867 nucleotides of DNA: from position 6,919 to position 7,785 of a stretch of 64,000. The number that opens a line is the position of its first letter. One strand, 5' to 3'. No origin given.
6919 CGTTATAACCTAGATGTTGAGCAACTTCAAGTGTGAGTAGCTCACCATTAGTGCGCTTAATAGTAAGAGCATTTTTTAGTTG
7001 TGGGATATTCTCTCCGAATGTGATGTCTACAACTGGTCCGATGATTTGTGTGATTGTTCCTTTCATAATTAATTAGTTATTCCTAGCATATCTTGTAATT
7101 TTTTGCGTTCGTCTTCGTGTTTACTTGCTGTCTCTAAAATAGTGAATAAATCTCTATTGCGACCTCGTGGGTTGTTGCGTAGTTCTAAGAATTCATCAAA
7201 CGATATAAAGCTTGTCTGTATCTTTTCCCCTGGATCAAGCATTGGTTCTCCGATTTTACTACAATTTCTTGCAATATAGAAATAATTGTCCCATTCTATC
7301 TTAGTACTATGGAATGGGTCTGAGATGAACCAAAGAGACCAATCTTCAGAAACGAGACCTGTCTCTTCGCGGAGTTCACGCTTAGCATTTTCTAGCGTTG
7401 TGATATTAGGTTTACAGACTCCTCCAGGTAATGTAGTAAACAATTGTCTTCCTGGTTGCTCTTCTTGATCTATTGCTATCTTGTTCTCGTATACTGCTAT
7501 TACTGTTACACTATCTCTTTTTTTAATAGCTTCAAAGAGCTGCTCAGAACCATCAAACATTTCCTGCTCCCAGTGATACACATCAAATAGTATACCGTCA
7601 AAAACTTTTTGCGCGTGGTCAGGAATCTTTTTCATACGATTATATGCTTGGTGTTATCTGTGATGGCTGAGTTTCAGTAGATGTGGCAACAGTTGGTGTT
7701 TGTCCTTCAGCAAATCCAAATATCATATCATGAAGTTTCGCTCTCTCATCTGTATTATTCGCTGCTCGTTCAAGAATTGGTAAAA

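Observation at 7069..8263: Tandem NUDIX paralogs embedded between atpG and atpD, with complementary degeneration of the Nudix box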

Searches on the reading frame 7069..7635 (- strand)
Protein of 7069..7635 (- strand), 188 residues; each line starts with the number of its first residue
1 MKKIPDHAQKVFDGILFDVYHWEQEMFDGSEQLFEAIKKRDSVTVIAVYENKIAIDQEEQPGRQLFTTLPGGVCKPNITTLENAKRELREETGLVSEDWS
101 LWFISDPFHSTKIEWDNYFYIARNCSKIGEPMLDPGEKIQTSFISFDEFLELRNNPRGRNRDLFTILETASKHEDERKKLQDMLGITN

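Call 3: search_protein_families(library=pfam, proteins=[window:7069-7635:-], max_evalue=1)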
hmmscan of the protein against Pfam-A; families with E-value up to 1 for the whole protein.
window:7069-7635:- (188 aa): 1 family
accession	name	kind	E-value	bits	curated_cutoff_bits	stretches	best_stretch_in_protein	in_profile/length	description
PF00293.34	NUDIX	-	2.8e-11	44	21.1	1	39-157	2-126/134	NUDIX domain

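Call 4: search_protein_families(library=ncbifam, proteins=[window:7069-7635:-], max_evalue=1)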
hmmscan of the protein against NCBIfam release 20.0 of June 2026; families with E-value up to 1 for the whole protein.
window:7069-7635:- (188 aa): 10 families
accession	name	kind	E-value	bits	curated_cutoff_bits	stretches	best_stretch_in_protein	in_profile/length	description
NF008736.0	PRK11762.1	equivalog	2.3e-05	24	169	1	9-99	14-108/186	ADP compounds hydrolase NudE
TIGR02705.1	nudix_YtkD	equivalog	0.00063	19.3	154.4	1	37-98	21-78/156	RNA deprotection pyrophosphohydrolase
NF003791.0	PRK05379.2-3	equivalog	0.00088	18.6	409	1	54-94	217-256/340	bifunctional nicotinamide-nucleotide adenylyltransferase/Nudix hydroxylase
TIGR00586.1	mutt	equivalog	0.0015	18.6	97.9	1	42-140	8-104/129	8-oxo-dGTP diphosphatase MutT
NF003790.0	PRK05379.2-2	equivalog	0.0018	17.4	403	1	50-95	228-272/354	bifunctional nicotinamide mononucleotide adenylyltransferase/ADP-ribose pyrophosphatase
NF003786.0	PRK05379.1-2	equivalog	0.002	17.4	397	1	54-94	233-272/354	bifunctional nicotinamide-nucleotide adenylyltransferase/Nudix hydroxylase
NF003787.0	PRK05379.1-4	equivalog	0.035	13.1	449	1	48-95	216-263/346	bifunctional nicotinamide-nucleotide adenylyltransferase/Nudix hydroxylase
NF003788.0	PRK05379.1-5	equivalog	0.068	12.4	354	1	53-94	227-267/351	bifunctional nicotinamide-nucleotide adenylyltransferase/Nudix hydroxylase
TIGR01374.1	soxD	subfamily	0.081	13.2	116.5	0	137-163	27-53/83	sarcosine oxidase subunit delta family protein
NF006530.0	PRK08999.1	equivalog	0.099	11.7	245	1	68-102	36-70/315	Nudix family hydrolase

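Call 6: search_solved_structures(query=window:7069-7635:-, max_evalue=0.01, show_alignments=3)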
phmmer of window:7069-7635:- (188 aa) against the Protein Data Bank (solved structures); distinct sequences matched with E-value up to 0.01: 8.
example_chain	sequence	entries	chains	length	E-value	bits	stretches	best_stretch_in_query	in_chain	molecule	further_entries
1v8i_A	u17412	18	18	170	7.4e-07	32.4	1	31-152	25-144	ADP-ribose pyrophosphatase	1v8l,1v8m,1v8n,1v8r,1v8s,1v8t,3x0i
8zr8_A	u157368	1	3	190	1.4e-06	31.4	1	9-156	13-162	Methanol dehydrogenase activator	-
1v8v_A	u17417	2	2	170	1.9e-06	31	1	31-152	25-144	ADP-ribose pyrophosphatase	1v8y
1v8u_A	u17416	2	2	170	1.9e-06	31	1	31-152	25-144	ADP-ribose pyrophosphatase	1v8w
9jax_E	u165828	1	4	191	2e-06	30.9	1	9-155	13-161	ADP-ribose pyrophosphatase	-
8wv3_A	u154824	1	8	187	2e-06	30.9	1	9-155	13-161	ADP-ribose pyrophosphatase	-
5c7q_A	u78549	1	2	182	2.9e-06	30.4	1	25-145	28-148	NudF protein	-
5c7t_A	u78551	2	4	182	7.2e-06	29.1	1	25-145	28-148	NudF protein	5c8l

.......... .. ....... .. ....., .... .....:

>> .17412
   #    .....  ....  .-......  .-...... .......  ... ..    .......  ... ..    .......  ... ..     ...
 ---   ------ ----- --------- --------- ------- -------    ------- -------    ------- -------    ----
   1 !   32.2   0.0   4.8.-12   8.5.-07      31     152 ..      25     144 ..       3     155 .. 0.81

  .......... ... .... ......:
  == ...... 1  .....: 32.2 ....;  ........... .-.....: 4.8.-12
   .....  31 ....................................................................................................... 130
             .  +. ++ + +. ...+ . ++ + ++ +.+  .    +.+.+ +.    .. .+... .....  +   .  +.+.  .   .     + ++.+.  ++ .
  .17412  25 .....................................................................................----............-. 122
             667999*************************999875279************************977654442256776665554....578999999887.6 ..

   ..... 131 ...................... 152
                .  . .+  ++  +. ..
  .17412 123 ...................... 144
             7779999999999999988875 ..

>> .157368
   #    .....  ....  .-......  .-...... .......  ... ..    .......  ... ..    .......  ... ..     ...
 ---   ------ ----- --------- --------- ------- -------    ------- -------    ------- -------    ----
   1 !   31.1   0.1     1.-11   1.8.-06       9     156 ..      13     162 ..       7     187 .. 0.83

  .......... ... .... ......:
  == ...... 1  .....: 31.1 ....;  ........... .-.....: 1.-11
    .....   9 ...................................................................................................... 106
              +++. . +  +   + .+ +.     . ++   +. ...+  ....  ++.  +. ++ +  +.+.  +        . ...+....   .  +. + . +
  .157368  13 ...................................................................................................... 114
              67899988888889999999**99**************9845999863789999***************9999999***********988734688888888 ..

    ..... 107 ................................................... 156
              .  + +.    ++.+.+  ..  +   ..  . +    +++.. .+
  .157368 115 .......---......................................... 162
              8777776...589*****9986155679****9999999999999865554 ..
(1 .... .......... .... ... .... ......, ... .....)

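Call 8: find_homologous_proteins(query=window:7069-7635:-, max_evalue=0.001)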
Query window:7069-7635:- (188 aa): 328 proteins with E <= 0.001 among 386 candidates; the best 120 are listed.
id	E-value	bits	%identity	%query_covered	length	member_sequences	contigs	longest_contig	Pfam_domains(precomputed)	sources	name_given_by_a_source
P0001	4.5e-124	429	100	100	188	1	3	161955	PF00293.35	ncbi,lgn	-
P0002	5.9e-87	308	68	99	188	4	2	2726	PF00293.35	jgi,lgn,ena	jgi:ADP-ribose pyrophosphatase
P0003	2.7e-80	287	66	99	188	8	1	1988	PF00293.35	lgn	-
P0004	1.2e-79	284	65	99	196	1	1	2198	PF00293.35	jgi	jgi:ADP-ribose pyrophosphatase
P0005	5.2e-78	279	64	99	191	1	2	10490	PF00293.35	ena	-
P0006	1.1e-77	278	62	99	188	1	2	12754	PF00293.35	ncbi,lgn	-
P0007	1.2e-77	278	64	98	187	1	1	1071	PF00293.35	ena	-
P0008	5.4e-77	276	63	99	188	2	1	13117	PF00293.35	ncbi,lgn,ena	-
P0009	9.1e-77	275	62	99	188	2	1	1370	PF00293.35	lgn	-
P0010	1.2e-72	262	65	91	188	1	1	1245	PF00293.35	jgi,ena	-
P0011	2.1e-72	261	58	99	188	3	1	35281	PF00293.35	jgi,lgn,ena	-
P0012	7.0e-72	259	60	99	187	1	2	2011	PF00293.35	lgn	-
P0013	9.8e-72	259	62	100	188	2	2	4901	PF00293.35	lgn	-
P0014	1.8e-71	258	59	99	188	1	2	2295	PF00293.35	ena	-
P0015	2.5e-71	257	63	99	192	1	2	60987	PF00293.35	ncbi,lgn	-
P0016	3.3e-71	257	62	99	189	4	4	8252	PF00293.35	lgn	-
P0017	3.7e-71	257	60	100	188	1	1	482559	PF00293.35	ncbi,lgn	-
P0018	3.8e-71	257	61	99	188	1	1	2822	PF00293.35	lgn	-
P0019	4.0e-71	257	61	99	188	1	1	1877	PF00293.35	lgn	-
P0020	8.7e-71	256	59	100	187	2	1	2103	PF00293.35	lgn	-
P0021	1.2e-70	255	59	99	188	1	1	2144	PF00293.35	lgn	-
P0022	2.4e-70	254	62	99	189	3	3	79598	PF00293.35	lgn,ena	-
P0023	2.8e-70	254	59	99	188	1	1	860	PF00293.35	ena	-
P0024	5.6e-70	253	61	99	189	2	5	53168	PF00293.35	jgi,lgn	jgi:8-oxo-dGTP pyrophosphatase MutT (NUDIX family)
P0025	7.2e-70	253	59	99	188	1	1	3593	PF00293.35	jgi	jgi:ADP-ribose pyrophosphatase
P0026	9.1e-70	252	59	99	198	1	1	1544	PF00293.35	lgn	-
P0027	5.0e-69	250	60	99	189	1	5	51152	PF00293.35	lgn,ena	-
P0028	1.0e-68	249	60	88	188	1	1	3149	PF00293.35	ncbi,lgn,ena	-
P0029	1.2e-68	249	61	99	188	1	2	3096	PF00293.35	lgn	-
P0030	1.5e-68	248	57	100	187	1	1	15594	PF00293.35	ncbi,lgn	-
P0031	1.8e-68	248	57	99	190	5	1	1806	PF00293.35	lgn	-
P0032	1.9e-68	248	57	100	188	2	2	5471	PF00293.35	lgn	-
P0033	3.8e-68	247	59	99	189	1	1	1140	PF00293.35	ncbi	-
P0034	4.2e-68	247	59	100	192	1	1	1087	PF00293.35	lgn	-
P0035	4.2e-68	247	60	99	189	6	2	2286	PF00293.35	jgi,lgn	jgi:8-oxo-dGTP pyrophosphatase MutT (NUDIX family)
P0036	1.7e-67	245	57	100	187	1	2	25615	PF00293.35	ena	-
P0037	1.8e-67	245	58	99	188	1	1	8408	PF00293.35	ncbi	-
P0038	2.9e-67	244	56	100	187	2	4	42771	PF00293.35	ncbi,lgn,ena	-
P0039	3.7e-67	244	57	99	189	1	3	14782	PF00293.35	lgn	-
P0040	6.5e-67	243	56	100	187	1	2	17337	PF00293.35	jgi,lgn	jgi:ADP-ribose pyrophosphatase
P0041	1.2e-66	242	59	99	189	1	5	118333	PF00293.35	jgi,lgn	jgi:ADP-ribose pyrophosphatase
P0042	1.6e-66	242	58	99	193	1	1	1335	PF00293.35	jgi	jgi:ADP-ribose pyrophosphatase YjhB (NUDIX family)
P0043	1.8e-66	242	60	99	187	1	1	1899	PF00293.35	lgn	-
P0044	3.0e-66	241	58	99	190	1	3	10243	PF00293.35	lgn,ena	-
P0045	1.3e-65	239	58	100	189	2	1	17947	PF00293.35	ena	-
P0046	1.4e-65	239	57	100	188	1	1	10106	PF00293.35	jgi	-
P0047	2.1e-65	238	57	99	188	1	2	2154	PF00293.35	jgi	jgi:ADP-ribose pyrophosphatase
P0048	6.8e-65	236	56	100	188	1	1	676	PF00293.35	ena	-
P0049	8.5e-65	236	54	98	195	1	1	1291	PF00293.35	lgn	-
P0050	1.5e-64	235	56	100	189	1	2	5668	PF00293.35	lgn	-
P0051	3.2e-64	234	58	99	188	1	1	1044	PF00293.35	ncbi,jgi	-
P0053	3.9e-63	231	57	98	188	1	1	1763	PF00293.35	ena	-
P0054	5.1e-63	230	56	100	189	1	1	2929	PF00293.35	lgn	-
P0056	8.2e-63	230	56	99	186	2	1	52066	PF00293.35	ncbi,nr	ncbi:MAG: NUDIX hydrolase [bacterium]|nr:NUDIX hydrolase [bacterium]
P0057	8.8e-63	230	56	98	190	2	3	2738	PF00293.35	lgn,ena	-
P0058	1.3e-62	229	58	96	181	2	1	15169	PF00293.35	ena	-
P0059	2.8e-62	228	56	98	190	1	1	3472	PF00293.35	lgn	-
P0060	3.9e-62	227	58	99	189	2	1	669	PF00293.35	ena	-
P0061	4.4e-61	224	55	100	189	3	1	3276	PF00293.35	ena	-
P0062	1.7e-60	222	56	98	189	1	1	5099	PF00293.35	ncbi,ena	-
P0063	9.4e-60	220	55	100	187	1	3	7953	PF00293.35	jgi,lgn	jgi:ADP-ribose pyrophosphatase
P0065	2.0e-59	219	53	99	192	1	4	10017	PF00293.35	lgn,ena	-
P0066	3.5e-59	218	55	99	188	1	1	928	PF00293.35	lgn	-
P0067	8.0e-59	217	58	100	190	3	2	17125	PF00293.35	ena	-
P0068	1.8e-58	215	53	100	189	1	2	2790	PF00293.35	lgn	-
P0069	4.6e-58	214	54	100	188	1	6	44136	-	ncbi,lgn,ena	-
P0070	6.4e-58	214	52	100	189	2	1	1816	PF00293.35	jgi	jgi:ADP-ribose pyrophosphatase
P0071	8.0e-58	213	57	99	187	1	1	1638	PF00293.35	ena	-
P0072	1.4e-57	213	56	100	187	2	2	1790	PF00293.35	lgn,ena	-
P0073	5.2e-57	211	52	100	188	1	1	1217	PF00293.35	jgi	jgi:ADP-ribose pyrophosphatase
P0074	5.3e-57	211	51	100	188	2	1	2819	PF00293.35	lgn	-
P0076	1.9e-56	209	55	99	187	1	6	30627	PF00293.35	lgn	-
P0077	2.6e-56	208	53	100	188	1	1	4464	PF00293.35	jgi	jgi:ADP-ribose pyrophosphatase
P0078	4.9e-56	207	52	99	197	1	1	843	PF00293.35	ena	-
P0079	2.9e-55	205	52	99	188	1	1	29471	PF00293.35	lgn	-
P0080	6.4e-55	204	52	99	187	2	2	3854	PF00293.35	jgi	jgi:8-oxo-dGTP pyrophosphatase MutT (NUDIX family)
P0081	7.7e-54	200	54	100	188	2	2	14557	PF00293.35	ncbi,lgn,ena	-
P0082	9.1e-54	200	53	100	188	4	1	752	PF00293.35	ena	-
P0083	1.2e-53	200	53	100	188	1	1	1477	PF00293.35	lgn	-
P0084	7.9e-53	197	54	100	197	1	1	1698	PF00293.35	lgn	-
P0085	5.0e-52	194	51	100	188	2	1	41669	PF00293.35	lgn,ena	-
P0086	1.4e-51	193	50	99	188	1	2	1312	PF00293.35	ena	-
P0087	2.0e-51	192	51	99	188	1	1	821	PF00293.35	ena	-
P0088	4.2e-51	191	49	100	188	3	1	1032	PF00293.35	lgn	-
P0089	3.1e-50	189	55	87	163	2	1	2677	PF00293.35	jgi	jgi:ADP-ribose pyrophosphatase YjhB (NUDIX family)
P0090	4.5e-49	185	49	100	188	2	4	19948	PF00293.35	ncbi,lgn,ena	-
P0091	5.1e-46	175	50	97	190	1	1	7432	PF00293.35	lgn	-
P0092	6.3e-46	175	48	97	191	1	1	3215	PF00293.35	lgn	-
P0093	6.7e-45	171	48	89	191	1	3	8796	PF00293.35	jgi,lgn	jgi:ADP-ribose pyrophosphatase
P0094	2.2e-44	170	51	85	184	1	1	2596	PF00293.35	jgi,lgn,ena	-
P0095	2.0e-43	166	46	97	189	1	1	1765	PF00293.35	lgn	-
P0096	2.2e-43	166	48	98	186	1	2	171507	PF00293.35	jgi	-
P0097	2.7e-43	166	46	96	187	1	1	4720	PF00293.35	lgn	-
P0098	3.0e-43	166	46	96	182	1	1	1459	PF00293.35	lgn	-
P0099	5.0e-43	165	46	96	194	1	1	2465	PF00293.35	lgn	-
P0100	7.3e-43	165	60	66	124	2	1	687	PF00293.35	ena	-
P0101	1.3e-42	164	49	95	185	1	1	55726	PF00293.35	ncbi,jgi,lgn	jgi:ADP-ribose pyrophosphatase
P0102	2.7e-42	163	46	96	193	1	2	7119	PF00293.35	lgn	-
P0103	9.8e-42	161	44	97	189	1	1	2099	PF00293.35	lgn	-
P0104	1.0e-41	161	45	96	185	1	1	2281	PF00293.35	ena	-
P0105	1.1e-41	161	49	89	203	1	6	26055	PF00293.35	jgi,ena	-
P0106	1.2e-41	161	49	88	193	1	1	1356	PF00293.35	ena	-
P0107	1.7e-41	160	50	85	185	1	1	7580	PF00293.35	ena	-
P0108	2.6e-41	159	46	86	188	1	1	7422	PF00293.35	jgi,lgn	jgi:ADP-ribose pyrophosphatase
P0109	3.8e-41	159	47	96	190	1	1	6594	PF00293.35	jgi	jgi:ADP-ribose pyrophosphatase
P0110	4.9e-41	159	52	79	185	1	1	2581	PF00293.35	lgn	-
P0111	6.3e-41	158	46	97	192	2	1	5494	PF00293.35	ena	-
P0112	6.6e-41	158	50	85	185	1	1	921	PF00293.35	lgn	-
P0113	7.1e-41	158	49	81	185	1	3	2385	PF00293.35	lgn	-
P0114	1.4e-40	157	47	96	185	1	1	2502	PF00293.35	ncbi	-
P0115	2.0e-40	157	48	88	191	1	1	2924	PF00293.35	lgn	-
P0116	2.9e-40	156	43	98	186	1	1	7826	PF00293.35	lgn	-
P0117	4.0e-40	156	52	81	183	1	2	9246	PF00293.35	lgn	-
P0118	4.4e-40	155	45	97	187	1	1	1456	PF00293.35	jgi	-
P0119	5.8e-40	155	44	97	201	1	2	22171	PF00293.35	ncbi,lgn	-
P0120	6.7e-40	155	51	81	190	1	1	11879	PF00293.35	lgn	-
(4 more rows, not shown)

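Call 10: find_related_loci(query=A1, collection=genome_contigs, flank=6000)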
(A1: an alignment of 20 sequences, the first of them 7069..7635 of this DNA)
Query A1 (188 aa) in genome_contigs; peptide patterns used: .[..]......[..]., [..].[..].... (x = any residue, [..] = any of these).
600 stretches matched a pattern (row limit reached: there are more); 286 encode a relative of the query (tblastn E <= 1e-3); the best 80 are kept; 80 distinct loci.
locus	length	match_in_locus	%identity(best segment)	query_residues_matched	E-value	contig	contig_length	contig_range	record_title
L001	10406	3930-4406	47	4-163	4e-43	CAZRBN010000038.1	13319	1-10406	MAG TPA_asm: uncultured Gammaproteobacteria bacterium isolate SRP272529_co1_183 genome assembly, contig: NODE_8223_lengt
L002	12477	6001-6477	46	3-163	9e-42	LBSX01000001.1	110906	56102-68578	MAG: Candidatus Magasanikbacteria bacterium GW2011_GWC2_37_14 US42_C0001, whole genome shotgun sequence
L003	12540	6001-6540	38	4-184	1e-39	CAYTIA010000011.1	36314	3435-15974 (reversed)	MAG TPA_asm: uncultured Pseudomonadales bacterium isolate SRP241326_co1_68 genome assembly, contig: NODE_1870_length_363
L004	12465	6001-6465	46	4-159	5e-39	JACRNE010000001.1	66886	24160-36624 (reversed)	MAG: Candidatus Saccharibacteria bacterium isolate NC_groundwater_1926_Pr3_S-0.2um_42_3 scaffold_70818, whole genome sho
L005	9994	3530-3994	47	4-155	3e-38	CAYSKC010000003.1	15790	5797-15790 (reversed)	MAG TPA_asm: uncultured Candidatus Saccharibacteria bacterium isolate SRP192927_co7_708 genome assembly, contig: NODE_70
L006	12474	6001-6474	43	2-160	3e-37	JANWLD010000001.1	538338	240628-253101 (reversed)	MAG: Candidatus Saccharimonadales bacterium isolate CRAIB_MAG110 c_000000019049, whole genome shotgun sequence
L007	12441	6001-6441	47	3-151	5e-36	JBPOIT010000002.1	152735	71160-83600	MAG: Candidatus Levyibacteriota bacterium isolate MAG_784 c_000000578633, whole genome shotgun sequence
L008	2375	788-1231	45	4-152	6e-36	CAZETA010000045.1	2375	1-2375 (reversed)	MAG TPA_asm: uncultured Gammaproteobacteria bacterium isolate SRP298887_co1_128 genome assembly, contig: NODE_69697_leng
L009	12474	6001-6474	40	2-160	2e-32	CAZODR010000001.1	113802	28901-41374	MAG TPA_asm: uncultured Candidatus Saccharibacteria bacterium isolate SRP287540_co1_129 genome assembly, contig: NODE_82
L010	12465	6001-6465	39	4-163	5e-32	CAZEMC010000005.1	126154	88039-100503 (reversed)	MAG TPA_asm: uncultured Candidatus Saccharibacteria bacterium isolate SRP342105_co1_113 genome assembly, contig: NODE_15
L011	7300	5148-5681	38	2-186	1e-27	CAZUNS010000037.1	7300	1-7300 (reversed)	MAG TPA_asm: uncultured Candidatus Saccharibacteria bacterium isolate SRP199465_co2_169 genome assembly, contig: NODE_31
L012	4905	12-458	38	2-152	2e-27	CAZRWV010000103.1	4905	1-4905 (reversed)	MAG TPA_asm: uncultured Candidatus Saccharibacteria bacterium isolate SRP193066_co1_26 genome assembly, contig: NODE_156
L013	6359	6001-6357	44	2-121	3e-27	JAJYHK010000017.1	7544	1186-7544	MAG: bacterium isolate DBS1-3.bin59 NODE_21695_length_7544_cov_2.24525, whole genome shotgun sequence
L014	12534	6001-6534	37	2-176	2e-26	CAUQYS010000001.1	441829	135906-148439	MAG TPA_asm: uncultured Candidatus Saccharibacteria bacterium isolate ERR9968826_bin.8_MetaWRAP_v1.3_MAG genome assembly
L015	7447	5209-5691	32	1-157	3e-17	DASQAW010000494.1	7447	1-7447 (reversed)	MAG TPA_asm: Burkholderiales bacterium isolate SMAG_U11655 k141_1515559, whole genome shotgun sequence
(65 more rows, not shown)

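Call 11: find_encoding_contigs(protein=P0001, flank=6000, max_places=3)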
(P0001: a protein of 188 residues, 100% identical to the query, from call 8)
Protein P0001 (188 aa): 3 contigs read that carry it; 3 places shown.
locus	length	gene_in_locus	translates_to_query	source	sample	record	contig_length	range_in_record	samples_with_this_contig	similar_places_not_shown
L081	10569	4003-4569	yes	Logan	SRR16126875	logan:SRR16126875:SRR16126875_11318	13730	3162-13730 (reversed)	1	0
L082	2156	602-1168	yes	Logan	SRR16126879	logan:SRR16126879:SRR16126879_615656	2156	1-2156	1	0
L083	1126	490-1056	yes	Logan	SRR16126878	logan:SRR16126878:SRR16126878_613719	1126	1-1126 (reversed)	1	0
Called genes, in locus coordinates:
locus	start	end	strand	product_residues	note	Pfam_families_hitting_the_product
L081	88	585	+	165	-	PF00430:ATP-synt_B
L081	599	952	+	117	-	PF00213:OSCP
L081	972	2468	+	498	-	PF02874:ATP-synt_ab_N, PF00006:ATP-synt_ab, PF06745:ATPase (weak), PF00306:ATP-synt_ab_C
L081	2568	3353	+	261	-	PF00231:ATP-synt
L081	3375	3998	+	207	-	-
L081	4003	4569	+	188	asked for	PF00293:NUDIX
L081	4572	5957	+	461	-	PF02874:ATP-synt_ab_N, PF00006:ATP-synt_ab, PF22919:ATP-synt_VA_C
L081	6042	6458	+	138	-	PF02823:ATP-synt_DE_N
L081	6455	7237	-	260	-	PF02673:BacA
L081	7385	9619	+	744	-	PF00005:ABC_tran (faint), PF02463:SMC_N, PF13175:AAA_15, PF13476:AAA_23, PF13304:AAA_21 (faint)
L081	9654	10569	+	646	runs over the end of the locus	PF08206:OB_RNB (weak), PF17849:OB_Dis3 (weak), PF17876:CSD2, PF00773:RNB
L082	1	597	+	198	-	?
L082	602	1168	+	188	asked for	PF00293:NUDIX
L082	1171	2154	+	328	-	?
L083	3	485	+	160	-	?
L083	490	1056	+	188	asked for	PF00293:NUDIX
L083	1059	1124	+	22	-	?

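Call 12: find_encoding_contigs(protein=P0017, flank=6000, max_places=2)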
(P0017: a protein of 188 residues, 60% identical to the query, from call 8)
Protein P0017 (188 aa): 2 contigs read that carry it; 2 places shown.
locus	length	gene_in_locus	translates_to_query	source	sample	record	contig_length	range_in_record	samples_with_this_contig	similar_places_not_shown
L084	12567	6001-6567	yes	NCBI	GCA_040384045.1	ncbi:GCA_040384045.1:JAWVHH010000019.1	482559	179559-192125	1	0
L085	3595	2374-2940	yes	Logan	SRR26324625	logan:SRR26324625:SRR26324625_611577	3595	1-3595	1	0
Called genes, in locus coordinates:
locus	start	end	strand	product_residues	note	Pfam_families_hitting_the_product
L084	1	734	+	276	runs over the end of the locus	PF00119:ATP-synt_A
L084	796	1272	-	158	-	-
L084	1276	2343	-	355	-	-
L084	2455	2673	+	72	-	PF00137:ATP-synt_C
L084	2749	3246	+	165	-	PF00430:ATP-synt_B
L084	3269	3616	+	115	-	PF00213:OSCP (weak)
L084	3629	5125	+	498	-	PF02874:ATP-synt_ab_N, PF00006:ATP-synt_ab, PF06745:ATPase (faint), PF00306:ATP-synt_ab_C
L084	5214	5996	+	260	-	PF00231:ATP-synt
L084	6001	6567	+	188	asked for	PF00293:NUDIX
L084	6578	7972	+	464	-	PF02874:ATP-synt_ab_N, PF00006:ATP-synt_ab, PF22919:ATP-synt_VA_C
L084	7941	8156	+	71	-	-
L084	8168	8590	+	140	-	PF02823:ATP-synt_DE_N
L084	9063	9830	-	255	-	PF02673:BacA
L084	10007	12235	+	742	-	PF00005:ABC_tran (faint), PF02463:SMC_N, PF13175:AAA_15, PF13476:AAA_23, PF13304:AAA_21 (weak)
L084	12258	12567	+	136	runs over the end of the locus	-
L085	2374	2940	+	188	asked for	PF00293:NUDIX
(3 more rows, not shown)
